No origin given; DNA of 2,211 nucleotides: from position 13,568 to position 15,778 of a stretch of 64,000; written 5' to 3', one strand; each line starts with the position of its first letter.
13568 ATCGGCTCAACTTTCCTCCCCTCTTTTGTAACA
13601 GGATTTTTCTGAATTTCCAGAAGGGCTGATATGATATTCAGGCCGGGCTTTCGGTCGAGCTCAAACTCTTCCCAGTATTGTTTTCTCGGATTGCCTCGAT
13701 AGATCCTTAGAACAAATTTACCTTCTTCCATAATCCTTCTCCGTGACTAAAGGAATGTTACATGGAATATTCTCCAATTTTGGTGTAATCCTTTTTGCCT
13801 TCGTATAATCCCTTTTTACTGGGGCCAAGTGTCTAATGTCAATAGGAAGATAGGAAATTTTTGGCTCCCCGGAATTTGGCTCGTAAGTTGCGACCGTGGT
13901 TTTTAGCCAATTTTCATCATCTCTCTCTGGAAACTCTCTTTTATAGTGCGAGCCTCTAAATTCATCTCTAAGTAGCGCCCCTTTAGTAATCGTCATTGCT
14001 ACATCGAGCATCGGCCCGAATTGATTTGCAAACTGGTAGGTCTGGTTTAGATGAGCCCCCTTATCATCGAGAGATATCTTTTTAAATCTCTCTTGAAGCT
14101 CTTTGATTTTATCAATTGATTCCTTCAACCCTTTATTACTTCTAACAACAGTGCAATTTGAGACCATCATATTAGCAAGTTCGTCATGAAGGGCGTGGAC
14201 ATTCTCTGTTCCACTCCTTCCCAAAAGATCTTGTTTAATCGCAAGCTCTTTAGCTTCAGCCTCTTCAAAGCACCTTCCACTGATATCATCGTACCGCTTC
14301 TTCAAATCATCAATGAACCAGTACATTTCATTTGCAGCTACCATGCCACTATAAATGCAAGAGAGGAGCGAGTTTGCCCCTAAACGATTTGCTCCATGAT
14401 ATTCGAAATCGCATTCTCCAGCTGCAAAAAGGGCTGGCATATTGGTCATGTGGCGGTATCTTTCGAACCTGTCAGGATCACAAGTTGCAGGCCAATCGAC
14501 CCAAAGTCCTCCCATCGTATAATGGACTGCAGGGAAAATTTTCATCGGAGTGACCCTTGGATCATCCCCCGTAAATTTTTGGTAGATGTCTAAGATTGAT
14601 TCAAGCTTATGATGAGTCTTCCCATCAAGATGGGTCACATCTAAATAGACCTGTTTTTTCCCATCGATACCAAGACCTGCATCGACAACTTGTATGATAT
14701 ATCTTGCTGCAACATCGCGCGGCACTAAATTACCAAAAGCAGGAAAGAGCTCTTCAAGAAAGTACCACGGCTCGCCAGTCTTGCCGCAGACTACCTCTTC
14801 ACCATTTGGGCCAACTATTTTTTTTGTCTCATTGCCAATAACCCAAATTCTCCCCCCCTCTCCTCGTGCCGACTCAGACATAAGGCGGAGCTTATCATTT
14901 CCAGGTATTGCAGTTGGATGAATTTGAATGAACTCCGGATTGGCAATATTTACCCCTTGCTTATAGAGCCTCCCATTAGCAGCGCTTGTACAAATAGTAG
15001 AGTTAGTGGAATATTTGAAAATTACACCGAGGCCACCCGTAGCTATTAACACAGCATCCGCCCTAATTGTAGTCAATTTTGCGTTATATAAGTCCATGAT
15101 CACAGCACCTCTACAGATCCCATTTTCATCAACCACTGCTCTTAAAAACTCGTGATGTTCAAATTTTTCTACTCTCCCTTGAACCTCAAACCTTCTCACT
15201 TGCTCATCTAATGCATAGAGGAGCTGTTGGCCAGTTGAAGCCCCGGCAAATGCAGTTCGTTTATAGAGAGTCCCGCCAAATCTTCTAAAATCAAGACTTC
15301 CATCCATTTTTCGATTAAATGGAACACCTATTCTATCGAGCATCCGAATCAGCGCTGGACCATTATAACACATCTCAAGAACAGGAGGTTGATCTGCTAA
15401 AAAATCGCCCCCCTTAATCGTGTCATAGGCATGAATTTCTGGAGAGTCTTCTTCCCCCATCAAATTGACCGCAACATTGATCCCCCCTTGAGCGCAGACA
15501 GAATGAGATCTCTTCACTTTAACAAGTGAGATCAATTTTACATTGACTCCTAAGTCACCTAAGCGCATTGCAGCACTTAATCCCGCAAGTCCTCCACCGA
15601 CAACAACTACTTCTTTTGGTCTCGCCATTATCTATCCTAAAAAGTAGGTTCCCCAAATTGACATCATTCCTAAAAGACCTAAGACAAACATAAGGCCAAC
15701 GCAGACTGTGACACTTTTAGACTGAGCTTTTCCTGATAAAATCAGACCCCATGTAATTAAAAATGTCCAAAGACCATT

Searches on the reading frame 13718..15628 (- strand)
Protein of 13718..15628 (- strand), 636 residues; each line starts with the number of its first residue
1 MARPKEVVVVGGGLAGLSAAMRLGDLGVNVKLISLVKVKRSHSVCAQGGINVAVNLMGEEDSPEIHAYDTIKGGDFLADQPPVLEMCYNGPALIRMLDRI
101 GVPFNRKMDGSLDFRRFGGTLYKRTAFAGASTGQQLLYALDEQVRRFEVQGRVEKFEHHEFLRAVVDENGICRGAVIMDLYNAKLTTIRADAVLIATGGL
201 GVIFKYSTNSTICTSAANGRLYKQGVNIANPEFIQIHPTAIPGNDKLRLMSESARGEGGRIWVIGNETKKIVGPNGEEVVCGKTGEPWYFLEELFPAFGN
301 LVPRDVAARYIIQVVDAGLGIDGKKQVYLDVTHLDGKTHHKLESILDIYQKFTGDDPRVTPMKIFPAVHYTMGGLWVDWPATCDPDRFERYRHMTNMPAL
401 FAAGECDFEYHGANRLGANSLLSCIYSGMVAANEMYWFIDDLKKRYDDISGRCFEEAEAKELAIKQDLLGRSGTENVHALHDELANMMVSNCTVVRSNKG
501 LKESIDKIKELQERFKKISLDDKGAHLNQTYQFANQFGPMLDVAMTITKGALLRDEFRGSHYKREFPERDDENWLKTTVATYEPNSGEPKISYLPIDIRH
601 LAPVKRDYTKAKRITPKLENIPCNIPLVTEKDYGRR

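Call 38: search_protein_families(library=pfam, proteins=[window:13718-15628:-], max_evalue=0.00001)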
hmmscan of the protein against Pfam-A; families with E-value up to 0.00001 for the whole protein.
window:13718-15628:- (636 aa): 3 families
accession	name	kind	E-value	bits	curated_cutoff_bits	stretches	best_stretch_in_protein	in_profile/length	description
PF00890.30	FAD_binding_2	-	1.7e-75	255.2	20.4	1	7-421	2-414/414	FAD binding domain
PF02910.25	Succ_DH_flav_C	-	2e-38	131.7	20.8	1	481-608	1-130/130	Fumarate reductase flavoprotein C-term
PF07992.20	Pyr_redox_2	-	3.8e-08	33.5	26.1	1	6-203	2-113/291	Pyridine nucleotide-disulphide oxidoreductase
